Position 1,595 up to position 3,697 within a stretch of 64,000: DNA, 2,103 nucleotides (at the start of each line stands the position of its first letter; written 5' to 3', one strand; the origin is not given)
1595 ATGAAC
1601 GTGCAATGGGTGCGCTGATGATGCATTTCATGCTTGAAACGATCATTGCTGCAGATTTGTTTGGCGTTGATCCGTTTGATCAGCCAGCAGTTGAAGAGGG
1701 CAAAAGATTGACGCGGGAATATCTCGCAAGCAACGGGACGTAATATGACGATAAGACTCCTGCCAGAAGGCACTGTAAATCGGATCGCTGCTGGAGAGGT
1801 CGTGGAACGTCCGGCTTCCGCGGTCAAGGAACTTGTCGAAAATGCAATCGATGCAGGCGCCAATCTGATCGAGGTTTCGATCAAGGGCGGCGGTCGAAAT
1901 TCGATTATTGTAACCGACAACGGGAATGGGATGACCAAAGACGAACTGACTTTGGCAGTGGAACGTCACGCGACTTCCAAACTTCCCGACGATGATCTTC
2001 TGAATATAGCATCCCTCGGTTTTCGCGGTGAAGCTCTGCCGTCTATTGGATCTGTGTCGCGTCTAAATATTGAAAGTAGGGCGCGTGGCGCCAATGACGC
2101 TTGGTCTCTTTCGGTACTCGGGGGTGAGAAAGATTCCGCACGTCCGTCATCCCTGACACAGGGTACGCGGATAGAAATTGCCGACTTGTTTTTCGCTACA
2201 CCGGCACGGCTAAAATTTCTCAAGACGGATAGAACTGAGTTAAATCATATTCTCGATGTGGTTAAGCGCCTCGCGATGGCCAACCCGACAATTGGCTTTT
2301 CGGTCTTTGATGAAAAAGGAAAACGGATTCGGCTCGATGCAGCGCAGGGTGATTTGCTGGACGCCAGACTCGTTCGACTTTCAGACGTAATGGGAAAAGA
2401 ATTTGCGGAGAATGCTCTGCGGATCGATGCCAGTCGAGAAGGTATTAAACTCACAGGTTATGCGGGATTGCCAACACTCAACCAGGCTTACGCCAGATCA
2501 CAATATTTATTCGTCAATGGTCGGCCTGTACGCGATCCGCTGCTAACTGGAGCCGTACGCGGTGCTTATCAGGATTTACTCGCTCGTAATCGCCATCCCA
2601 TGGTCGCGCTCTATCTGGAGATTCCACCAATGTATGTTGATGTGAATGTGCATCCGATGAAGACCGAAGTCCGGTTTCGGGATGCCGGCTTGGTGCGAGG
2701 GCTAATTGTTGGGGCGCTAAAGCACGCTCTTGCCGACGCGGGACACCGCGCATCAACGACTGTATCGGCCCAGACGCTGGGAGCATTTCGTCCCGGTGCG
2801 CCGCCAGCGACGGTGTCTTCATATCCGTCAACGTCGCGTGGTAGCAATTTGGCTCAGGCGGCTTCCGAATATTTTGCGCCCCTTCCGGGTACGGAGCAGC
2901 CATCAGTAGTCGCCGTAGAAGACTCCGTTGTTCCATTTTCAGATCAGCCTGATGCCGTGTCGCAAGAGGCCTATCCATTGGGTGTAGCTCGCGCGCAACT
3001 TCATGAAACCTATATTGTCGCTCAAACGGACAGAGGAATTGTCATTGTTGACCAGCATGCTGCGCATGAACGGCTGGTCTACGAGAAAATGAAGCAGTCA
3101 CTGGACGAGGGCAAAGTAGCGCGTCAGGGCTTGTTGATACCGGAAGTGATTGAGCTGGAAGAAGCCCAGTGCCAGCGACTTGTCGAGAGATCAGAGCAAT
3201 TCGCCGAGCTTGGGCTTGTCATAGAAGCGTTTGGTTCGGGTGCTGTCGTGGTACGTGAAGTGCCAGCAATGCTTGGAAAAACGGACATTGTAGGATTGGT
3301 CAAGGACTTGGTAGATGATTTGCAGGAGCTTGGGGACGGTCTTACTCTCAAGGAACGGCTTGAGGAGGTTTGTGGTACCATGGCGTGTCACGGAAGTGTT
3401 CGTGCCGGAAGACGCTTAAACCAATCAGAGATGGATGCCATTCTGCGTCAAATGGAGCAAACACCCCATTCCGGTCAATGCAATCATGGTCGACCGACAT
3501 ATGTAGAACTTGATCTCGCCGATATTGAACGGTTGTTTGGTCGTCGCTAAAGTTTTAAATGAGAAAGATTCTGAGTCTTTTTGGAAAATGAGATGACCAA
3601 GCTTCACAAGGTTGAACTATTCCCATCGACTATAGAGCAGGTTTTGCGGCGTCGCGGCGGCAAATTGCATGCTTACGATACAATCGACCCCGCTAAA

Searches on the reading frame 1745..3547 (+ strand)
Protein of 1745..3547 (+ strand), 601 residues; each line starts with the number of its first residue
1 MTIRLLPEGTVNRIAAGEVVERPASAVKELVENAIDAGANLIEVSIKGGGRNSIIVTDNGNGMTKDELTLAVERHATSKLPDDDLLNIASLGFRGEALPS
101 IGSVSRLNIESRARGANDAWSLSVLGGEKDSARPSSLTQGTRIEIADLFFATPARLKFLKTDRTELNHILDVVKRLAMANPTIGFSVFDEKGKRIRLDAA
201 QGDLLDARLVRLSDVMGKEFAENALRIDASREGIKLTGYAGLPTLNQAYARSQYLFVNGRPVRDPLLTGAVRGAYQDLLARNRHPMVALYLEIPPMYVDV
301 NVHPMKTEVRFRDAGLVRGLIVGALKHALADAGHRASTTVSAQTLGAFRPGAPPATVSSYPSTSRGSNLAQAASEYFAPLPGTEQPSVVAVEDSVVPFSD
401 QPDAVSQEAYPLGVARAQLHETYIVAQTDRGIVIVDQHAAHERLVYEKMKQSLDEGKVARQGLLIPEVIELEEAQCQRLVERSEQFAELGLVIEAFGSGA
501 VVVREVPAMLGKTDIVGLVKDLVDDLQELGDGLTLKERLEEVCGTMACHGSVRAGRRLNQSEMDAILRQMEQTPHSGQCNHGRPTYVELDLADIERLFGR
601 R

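Call 37: search_protein_families(library=pfam, proteins=[window:1745-3547:+], max_evalue=0.01)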
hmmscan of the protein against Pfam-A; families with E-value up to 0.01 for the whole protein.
window:1745-3547:+ (601 aa): 4 families
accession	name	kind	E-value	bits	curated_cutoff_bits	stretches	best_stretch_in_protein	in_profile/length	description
PF08676.16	MutL_C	-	1.1e-50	171.5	25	1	417-558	2-142/142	MutL C terminal dimerisation domain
PF01119.25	DNA_mis_repair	-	4.2e-37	126.8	26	1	213-329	2-118/119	DNA mismatch repair protein, C-terminal domain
PF13589.12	HATPase_c_3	-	5.2e-12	46.4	25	1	24-124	4-105/137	Histidine kinase-, DNA gyrase B-, and HSP90-like ATPase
PF02518.31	HATPase_c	-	1e-07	32.8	26.4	1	22-77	5-63/111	Histidine kinase-, DNA gyrase B-, and HSP90-like ATPase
